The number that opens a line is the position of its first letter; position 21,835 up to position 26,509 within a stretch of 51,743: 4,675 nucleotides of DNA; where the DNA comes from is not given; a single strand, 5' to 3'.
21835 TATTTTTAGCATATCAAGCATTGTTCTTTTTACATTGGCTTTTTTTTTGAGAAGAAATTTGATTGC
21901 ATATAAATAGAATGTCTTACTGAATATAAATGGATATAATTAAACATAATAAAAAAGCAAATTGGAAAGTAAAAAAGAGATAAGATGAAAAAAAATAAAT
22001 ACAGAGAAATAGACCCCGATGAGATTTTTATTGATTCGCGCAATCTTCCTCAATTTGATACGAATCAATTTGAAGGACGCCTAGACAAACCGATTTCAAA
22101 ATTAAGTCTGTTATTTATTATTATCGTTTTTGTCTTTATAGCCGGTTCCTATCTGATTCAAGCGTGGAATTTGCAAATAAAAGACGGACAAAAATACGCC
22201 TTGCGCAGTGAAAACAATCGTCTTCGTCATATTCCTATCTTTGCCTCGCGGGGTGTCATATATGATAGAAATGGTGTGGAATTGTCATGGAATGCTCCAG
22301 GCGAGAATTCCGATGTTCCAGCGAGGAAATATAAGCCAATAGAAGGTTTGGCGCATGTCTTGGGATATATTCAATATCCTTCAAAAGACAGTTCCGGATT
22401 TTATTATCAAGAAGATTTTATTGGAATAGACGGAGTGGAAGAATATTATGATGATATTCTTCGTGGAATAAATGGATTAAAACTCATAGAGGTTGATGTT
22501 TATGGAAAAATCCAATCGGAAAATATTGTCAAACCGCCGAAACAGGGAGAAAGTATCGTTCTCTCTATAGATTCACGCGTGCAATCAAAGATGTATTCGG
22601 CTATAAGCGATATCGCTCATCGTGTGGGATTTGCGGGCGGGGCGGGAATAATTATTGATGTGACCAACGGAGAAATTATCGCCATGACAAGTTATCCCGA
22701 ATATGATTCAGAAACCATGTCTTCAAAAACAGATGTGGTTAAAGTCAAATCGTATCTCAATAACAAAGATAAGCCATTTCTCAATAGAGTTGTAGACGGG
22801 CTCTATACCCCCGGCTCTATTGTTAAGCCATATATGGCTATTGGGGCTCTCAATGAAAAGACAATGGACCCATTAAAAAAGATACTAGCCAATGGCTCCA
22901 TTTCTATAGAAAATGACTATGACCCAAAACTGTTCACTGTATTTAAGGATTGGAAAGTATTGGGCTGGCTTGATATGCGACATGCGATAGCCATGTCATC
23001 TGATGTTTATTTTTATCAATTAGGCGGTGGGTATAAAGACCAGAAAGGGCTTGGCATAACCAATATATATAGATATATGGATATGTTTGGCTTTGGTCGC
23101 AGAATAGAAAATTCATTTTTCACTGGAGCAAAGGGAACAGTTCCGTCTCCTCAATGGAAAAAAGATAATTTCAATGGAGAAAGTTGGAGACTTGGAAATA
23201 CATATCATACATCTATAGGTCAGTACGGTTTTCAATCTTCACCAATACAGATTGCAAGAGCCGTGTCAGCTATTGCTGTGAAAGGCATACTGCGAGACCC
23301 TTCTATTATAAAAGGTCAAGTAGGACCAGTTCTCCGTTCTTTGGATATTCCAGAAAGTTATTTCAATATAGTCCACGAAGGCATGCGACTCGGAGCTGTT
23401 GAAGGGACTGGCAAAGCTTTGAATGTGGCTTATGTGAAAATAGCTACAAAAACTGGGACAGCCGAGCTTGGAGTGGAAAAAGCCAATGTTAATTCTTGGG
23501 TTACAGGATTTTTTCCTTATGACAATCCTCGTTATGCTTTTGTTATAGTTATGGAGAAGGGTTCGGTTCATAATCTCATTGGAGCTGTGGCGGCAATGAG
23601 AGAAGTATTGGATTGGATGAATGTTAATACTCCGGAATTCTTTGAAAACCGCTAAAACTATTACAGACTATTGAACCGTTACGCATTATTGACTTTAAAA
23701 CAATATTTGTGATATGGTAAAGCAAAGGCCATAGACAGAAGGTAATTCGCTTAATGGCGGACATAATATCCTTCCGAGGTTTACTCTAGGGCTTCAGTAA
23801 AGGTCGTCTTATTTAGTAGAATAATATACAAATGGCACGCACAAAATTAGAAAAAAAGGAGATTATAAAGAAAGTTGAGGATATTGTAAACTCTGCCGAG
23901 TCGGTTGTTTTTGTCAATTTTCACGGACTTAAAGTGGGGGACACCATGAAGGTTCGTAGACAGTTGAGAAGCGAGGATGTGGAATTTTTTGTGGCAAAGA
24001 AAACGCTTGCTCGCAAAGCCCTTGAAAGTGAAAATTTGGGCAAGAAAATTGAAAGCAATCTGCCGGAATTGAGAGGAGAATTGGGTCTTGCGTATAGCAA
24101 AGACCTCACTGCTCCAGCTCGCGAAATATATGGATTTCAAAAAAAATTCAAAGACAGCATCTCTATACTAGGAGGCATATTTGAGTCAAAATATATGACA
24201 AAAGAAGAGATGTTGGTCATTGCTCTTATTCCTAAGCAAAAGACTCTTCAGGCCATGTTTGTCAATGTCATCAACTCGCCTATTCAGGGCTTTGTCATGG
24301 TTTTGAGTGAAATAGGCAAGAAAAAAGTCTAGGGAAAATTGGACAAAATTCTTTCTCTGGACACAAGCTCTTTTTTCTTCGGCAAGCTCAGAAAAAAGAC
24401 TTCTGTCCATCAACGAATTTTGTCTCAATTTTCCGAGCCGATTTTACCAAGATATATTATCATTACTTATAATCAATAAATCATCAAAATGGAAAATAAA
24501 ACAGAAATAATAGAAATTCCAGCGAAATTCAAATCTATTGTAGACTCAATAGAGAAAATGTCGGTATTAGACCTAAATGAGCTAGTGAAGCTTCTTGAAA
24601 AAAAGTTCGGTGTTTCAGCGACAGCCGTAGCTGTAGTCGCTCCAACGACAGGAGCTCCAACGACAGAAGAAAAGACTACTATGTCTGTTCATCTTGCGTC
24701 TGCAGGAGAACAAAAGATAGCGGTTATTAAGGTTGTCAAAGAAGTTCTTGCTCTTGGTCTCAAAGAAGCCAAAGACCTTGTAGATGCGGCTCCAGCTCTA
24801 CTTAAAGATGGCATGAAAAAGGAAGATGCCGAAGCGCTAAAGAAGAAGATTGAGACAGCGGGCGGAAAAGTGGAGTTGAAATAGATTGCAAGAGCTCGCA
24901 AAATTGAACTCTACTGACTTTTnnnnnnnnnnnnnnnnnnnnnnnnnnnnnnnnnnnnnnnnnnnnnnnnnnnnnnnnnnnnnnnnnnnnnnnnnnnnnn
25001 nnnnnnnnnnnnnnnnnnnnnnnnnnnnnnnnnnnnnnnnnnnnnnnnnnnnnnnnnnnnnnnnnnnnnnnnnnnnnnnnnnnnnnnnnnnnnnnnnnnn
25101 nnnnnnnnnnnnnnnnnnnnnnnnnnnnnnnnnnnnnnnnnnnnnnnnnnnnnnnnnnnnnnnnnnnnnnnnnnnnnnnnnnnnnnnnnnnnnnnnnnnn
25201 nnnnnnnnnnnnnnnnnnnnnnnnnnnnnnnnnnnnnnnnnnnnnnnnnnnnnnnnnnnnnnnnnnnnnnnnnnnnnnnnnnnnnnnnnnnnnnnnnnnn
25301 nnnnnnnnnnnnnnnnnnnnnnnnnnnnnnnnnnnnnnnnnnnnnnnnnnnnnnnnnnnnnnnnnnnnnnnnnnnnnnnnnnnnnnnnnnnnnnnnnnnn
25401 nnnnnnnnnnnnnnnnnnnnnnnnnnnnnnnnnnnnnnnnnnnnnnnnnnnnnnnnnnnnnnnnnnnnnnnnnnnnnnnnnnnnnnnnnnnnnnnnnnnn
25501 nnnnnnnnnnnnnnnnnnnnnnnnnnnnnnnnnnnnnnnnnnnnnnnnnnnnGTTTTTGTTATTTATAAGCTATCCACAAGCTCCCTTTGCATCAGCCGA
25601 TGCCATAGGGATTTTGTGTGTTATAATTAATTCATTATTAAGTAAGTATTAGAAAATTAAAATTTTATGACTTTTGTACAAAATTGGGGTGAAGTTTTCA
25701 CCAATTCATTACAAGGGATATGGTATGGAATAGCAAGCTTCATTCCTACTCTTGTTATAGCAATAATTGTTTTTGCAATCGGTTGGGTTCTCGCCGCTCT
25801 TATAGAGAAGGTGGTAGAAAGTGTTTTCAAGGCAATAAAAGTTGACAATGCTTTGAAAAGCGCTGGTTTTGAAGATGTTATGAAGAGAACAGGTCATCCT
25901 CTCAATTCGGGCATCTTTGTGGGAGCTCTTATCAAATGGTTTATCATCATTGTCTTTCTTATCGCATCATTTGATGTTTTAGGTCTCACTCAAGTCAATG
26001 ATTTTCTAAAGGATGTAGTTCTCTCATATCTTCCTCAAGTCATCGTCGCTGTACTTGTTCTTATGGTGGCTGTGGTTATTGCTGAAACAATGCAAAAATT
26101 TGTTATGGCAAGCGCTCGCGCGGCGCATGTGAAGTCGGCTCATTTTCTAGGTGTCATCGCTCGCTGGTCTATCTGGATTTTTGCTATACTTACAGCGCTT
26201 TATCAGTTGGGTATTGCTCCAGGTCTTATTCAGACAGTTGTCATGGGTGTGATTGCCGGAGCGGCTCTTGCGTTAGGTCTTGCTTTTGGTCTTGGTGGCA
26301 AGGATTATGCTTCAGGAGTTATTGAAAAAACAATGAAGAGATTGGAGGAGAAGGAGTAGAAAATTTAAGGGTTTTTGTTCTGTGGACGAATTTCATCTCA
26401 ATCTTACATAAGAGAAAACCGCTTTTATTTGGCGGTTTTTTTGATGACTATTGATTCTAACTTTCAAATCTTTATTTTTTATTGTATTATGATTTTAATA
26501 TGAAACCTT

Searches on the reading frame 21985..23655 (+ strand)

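Call 56: search_protein_families(library=pfam, proteins=[window:21985-23655:+])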
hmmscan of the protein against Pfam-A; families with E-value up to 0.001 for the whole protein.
window:21985-23655:+ (556 aa): 2 families
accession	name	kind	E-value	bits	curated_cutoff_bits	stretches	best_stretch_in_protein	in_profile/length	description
PF00905.27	Transpeptidase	-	1.3e-44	153.1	22.1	1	220-527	2-282/299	Penicillin binding protein transpeptidase domain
PF03717.20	PBP_dimer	-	4e-15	57.1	24.4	1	111-179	105-178/180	Penicillin-binding Protein dimerisation domain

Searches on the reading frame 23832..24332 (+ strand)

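Call 15: search_protein_families(library=pfam, proteins=[window:23832-24332:+])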
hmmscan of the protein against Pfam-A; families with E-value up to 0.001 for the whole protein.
window:23832-24332:+ (166 aa): 1 family
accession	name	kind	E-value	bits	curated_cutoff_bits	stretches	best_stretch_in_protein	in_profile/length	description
PF00466.25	Ribosomal_L10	-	1.9e-19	70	22.8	1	4-104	2-100/100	Ribosomal protein L10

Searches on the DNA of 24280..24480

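Call 108: search_with_rna_model(model_id=R1, source=window, start=24280, end=24480, filters=off, max_evalue=10, show_alignments=1)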
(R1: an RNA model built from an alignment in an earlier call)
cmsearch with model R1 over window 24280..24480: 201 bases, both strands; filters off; matches with E-value up to 10: 4.
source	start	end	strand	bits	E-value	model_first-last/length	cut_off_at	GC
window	24339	24423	+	15.8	0.00025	1-82/82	no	0.38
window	24372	24403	-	3.9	0.44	1-82/82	no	0.38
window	24428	24442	+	1.5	1.9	1-82/82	no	0.47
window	24327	24339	-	-0.2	5.7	1-82/82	no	0.38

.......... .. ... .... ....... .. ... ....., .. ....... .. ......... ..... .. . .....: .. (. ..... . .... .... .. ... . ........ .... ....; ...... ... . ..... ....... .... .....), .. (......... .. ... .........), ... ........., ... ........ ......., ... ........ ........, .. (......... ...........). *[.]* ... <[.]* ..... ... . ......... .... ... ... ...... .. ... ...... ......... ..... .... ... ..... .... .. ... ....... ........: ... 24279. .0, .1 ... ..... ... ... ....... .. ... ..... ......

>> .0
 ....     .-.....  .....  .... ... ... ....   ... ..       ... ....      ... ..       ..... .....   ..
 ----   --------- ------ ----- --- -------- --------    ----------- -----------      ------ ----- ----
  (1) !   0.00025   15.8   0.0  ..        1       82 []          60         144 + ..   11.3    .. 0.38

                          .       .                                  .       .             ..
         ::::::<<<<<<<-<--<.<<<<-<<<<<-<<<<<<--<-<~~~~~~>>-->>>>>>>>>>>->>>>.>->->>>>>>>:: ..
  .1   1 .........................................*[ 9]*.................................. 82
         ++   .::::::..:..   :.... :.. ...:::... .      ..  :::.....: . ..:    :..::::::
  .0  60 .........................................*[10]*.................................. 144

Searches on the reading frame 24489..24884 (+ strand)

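Call 56: search_protein_families(library=pfam, proteins=[window:24489-24884:+])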
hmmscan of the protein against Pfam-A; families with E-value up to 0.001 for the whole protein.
window:24489-24884:+ (131 aa): 2 families
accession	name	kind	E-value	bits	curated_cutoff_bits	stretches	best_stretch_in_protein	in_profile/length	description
PF00542.24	Ribosomal_L12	-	7.9e-25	87.4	25.9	1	66-131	2-67/67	Ribosomal protein L7/L12 C-terminal domain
PF16320.10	Ribosomal_L12_N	-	1.2e-16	60.6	25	1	15-56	3-43/48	Ribosomal protein L7/L12 dimerisation domain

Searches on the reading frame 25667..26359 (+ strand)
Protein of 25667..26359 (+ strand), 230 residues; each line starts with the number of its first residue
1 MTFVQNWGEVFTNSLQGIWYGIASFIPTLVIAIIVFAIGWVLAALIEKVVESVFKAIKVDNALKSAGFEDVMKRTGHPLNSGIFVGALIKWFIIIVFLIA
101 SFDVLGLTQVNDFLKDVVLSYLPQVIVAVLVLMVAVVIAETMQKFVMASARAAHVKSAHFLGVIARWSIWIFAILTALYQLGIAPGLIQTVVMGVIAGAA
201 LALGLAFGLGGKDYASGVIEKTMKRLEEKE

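Call 15: search_protein_families(library=pfam, proteins=[window:25667-26359:+])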
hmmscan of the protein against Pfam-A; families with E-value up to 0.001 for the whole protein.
window:25667-26359:+ (230 aa): 1 family
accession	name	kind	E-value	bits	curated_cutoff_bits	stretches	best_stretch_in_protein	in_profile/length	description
PF05552.17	MS_channel_1st_1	-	1e-16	60.9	22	2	14-61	2-49/50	Mechanosensitive ion channel, conserved TM helix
